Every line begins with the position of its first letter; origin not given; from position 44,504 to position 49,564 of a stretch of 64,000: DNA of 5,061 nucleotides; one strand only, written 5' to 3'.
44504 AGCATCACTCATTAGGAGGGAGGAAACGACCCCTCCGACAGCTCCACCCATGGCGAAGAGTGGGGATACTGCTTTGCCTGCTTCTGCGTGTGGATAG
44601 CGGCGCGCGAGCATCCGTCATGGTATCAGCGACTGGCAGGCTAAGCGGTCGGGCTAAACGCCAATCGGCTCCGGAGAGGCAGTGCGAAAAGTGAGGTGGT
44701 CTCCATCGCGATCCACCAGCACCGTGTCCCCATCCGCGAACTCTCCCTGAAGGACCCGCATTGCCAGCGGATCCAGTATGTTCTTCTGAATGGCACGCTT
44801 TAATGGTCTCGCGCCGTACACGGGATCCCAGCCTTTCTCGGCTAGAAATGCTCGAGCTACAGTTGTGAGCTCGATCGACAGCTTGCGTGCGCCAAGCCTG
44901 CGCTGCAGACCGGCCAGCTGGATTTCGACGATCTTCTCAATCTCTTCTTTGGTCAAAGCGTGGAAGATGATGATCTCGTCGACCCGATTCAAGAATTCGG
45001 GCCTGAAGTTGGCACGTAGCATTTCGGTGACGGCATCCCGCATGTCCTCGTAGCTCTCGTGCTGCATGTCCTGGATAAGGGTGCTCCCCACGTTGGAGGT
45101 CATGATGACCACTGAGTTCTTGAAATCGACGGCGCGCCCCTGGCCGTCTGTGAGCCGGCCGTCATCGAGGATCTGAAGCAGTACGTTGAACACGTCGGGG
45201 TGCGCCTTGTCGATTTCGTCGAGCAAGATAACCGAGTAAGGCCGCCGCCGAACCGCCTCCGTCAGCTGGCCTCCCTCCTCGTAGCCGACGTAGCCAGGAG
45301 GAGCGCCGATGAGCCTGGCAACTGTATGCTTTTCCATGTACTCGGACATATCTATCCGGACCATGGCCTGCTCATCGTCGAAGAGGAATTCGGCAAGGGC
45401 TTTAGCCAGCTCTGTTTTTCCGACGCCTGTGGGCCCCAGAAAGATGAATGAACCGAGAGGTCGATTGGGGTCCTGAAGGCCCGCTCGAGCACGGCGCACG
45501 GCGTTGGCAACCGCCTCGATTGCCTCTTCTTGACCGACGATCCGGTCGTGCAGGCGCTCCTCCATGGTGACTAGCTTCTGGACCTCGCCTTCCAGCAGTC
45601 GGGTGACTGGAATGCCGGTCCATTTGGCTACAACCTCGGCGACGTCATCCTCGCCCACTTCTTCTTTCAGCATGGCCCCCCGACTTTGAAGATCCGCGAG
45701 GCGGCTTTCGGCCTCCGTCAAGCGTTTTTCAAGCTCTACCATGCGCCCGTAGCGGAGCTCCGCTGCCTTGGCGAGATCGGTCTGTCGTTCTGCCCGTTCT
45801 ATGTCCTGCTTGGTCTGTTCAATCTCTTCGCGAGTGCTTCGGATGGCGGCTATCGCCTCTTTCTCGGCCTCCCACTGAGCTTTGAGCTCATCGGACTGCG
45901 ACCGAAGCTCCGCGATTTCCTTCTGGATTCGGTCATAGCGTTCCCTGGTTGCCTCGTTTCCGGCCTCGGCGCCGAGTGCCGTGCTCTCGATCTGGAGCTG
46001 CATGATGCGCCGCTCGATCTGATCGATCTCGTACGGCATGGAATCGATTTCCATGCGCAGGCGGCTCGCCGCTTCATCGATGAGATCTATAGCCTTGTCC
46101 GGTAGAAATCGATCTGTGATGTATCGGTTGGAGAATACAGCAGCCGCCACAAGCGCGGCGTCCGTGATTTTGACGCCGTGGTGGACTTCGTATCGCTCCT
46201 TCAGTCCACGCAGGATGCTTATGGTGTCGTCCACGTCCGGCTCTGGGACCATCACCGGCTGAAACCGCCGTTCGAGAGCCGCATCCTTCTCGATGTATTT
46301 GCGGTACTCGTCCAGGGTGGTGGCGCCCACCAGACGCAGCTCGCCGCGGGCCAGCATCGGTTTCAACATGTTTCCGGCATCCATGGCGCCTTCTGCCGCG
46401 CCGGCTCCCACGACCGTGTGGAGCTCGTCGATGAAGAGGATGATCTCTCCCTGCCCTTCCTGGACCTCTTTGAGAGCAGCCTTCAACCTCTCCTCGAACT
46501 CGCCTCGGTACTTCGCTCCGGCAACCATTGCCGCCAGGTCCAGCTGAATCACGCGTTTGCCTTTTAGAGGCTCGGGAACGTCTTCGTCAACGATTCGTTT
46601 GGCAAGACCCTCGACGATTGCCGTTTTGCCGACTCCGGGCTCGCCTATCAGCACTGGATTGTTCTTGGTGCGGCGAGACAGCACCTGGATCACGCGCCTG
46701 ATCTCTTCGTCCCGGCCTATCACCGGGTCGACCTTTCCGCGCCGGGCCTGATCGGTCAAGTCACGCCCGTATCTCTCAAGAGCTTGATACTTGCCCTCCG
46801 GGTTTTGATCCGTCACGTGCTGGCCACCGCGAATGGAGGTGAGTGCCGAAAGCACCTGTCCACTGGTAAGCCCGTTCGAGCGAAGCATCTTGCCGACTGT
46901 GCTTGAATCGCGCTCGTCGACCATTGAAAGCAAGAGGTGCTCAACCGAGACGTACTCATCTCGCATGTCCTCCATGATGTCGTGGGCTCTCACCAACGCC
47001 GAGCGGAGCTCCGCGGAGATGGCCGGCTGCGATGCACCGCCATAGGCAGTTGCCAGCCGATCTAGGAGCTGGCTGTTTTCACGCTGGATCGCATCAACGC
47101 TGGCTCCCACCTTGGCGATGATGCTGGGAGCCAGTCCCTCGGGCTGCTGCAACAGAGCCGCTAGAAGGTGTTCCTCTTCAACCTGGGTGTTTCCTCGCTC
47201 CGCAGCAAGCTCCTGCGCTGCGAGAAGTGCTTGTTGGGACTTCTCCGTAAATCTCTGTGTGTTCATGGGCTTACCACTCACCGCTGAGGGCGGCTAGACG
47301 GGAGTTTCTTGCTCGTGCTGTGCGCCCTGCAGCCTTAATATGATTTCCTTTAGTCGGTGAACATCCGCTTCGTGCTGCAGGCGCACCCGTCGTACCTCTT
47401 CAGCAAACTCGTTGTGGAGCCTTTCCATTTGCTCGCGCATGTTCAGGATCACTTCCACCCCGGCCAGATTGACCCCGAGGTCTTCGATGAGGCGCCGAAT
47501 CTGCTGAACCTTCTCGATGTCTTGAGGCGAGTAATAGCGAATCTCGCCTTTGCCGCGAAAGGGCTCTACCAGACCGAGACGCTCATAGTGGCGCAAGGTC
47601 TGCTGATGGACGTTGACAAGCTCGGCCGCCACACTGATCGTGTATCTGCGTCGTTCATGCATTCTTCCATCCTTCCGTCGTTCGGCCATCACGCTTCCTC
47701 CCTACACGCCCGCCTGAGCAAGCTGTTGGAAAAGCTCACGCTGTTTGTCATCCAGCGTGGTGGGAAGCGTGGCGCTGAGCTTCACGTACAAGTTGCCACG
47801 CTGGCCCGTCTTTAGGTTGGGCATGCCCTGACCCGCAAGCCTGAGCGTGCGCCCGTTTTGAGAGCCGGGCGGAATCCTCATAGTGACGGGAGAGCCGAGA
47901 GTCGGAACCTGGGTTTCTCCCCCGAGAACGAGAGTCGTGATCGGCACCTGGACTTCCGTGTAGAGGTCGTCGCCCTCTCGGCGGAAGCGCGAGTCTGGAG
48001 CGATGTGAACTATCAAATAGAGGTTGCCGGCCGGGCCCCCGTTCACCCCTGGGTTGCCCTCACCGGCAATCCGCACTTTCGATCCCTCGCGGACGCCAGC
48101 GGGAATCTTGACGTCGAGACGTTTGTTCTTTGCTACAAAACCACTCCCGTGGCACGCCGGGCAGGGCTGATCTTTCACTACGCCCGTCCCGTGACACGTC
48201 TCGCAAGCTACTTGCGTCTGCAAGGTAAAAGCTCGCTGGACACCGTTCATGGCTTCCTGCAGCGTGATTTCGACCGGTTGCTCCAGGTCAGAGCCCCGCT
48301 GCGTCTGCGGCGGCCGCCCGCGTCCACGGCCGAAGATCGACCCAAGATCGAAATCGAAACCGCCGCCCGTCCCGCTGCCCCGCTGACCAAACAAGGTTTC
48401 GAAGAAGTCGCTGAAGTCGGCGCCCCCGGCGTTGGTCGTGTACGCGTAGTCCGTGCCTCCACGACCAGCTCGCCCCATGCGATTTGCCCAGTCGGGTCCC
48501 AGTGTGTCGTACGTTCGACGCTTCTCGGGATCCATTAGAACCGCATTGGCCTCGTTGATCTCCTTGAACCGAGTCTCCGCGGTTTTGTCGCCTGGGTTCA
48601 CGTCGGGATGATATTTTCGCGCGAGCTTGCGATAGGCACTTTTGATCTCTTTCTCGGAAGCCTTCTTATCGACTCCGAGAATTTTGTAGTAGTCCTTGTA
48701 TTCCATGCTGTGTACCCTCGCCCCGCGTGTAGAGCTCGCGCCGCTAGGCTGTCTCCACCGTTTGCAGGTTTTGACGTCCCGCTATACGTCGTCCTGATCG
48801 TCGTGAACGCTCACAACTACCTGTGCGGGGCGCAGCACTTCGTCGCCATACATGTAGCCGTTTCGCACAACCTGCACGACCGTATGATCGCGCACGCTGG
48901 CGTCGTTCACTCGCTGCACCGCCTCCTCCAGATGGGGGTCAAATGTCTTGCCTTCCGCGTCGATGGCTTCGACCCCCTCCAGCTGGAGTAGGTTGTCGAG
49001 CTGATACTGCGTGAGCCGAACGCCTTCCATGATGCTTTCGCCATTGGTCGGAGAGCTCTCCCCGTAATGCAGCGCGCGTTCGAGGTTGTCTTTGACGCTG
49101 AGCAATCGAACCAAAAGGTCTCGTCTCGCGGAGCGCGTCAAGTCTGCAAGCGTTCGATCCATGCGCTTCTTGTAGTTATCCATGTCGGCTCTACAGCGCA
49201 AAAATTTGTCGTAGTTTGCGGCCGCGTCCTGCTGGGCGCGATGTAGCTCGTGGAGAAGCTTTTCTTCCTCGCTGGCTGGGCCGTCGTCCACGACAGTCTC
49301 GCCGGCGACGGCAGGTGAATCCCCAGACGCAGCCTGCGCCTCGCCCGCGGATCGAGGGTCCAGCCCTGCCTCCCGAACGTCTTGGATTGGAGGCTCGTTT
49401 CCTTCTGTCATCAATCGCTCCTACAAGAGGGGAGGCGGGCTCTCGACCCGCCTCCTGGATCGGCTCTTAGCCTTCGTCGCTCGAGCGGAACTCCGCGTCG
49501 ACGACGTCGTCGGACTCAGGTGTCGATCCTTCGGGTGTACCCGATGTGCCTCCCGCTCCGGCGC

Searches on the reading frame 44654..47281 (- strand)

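Call 19: search_protein_families(library=pfam, proteins=[window:44654-47281:-], max_evalue=0.0001)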
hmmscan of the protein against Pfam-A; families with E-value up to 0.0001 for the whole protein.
window:44654-47281:- (875 aa): 21 families
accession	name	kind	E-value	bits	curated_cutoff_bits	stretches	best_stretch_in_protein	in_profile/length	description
PF07724.20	AAA_2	-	5.2e-74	248.2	27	1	607-770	1-166/166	AAA domain (Cdc48 subfamily)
PF17871.7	AAA_lid_9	-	1.7e-33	115.1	22.8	1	350-445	2-97/104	AAA lid domain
PF10431.15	ClpB_D2-small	-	2.5e-27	95.1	21.9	1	776-856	1-81/81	C-terminal, D2-small domain, of ClpB protein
PF00004.35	AAA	-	1.5e-25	90.6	21.2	2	210-323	2-110/131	ATPase family associated with various cellular activities (AAA)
PF02861.25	Clp_N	-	4.4e-24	84.8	20.7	2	22-73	1-52/53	Clp amino terminal domain, pathogenicity island component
PF07728.20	AAA_5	-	1.9e-20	73.7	22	1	612-733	2-125/139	AAA domain (dynein-related subfamily)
PF13191.12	AAA_16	-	1.2e-14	55.6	32.6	1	187-234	2-52/167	AAA ATPase domain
PF13401.12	AAA_22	-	3.6e-13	50.4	27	1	611-707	7-110/130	AAA domain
PF00158.32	Sigma54_activat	-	5e-09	36.5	20.2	1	610-730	23-143/168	Sigma-54 interaction domain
PF20720.3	nSTAND3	-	3.7e-08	33.7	27.2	0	195-237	8-47/155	Novel STAND NTPase 3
PF01637.24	ATPase_2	-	1.9e-07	31.6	33.2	0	190-293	4-125/225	ATPase domain predominantly from Archaea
PF13173.12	AAA_14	-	1.6e-06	28.6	27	0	613-708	6-88/129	AAA domain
PF05621.17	TniB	-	1.8e-06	27.9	22.4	0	202-347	31-186/189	Bacterial TniB protein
PF23569.1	NBD_SMAX1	-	6.6e-06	26.4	27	1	191-293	16-121/212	SMAX1 nucleotide binding domain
PF01695.23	IstB_IS21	-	7.1e-06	26.1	24.1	0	612-630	95-113/238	IstB-like ATP binding protein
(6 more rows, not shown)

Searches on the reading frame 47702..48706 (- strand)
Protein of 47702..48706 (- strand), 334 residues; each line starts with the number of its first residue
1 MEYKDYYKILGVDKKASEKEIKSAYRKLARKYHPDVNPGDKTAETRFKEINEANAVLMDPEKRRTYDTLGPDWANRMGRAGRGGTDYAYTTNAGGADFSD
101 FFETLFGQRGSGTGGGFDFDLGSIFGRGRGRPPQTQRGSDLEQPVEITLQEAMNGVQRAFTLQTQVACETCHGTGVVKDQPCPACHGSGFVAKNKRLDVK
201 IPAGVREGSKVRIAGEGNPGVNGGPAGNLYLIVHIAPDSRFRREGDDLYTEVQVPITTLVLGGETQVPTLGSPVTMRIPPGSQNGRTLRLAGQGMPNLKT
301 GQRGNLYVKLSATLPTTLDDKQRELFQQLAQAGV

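Call 80: search_protein_families(library=pfam, proteins=[window:47702-48706:-], max_evalue=0.00001)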
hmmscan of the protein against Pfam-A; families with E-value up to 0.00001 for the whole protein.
window:47702-48706:- (334 aa): 3 families
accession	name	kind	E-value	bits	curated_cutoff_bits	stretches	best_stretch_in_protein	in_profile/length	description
PF01556.23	DnaJ_C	-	1e-47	162.4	26.6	1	142-315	2-152/152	DnaJ C terminal domain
PF00226.36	DnaJ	-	2.7e-28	98.3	27.8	1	5-67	1-63/63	DnaJ domain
PF00684.25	DnaJ_CXXCXGXG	-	2.3e-06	28.2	32.7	1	157-189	34-65/65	DnaJ central domain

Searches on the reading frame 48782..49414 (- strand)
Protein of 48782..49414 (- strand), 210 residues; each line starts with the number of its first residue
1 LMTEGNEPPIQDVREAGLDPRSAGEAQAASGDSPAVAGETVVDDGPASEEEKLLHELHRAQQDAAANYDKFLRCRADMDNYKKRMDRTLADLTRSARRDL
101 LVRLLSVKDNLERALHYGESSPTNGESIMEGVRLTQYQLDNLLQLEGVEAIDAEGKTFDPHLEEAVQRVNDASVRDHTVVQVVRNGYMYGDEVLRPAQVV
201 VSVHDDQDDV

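Call 80: search_protein_families(library=pfam, proteins=[window:48782-49414:-], max_evalue=0.00001)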
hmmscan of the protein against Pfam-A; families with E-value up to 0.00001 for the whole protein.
window:48782-49414:- (210 aa): 1 family
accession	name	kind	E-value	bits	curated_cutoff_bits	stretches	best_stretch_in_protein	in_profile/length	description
PF01025.24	GrpE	-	1.1e-41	142.8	25.8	1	47-202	10-164/165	GrpE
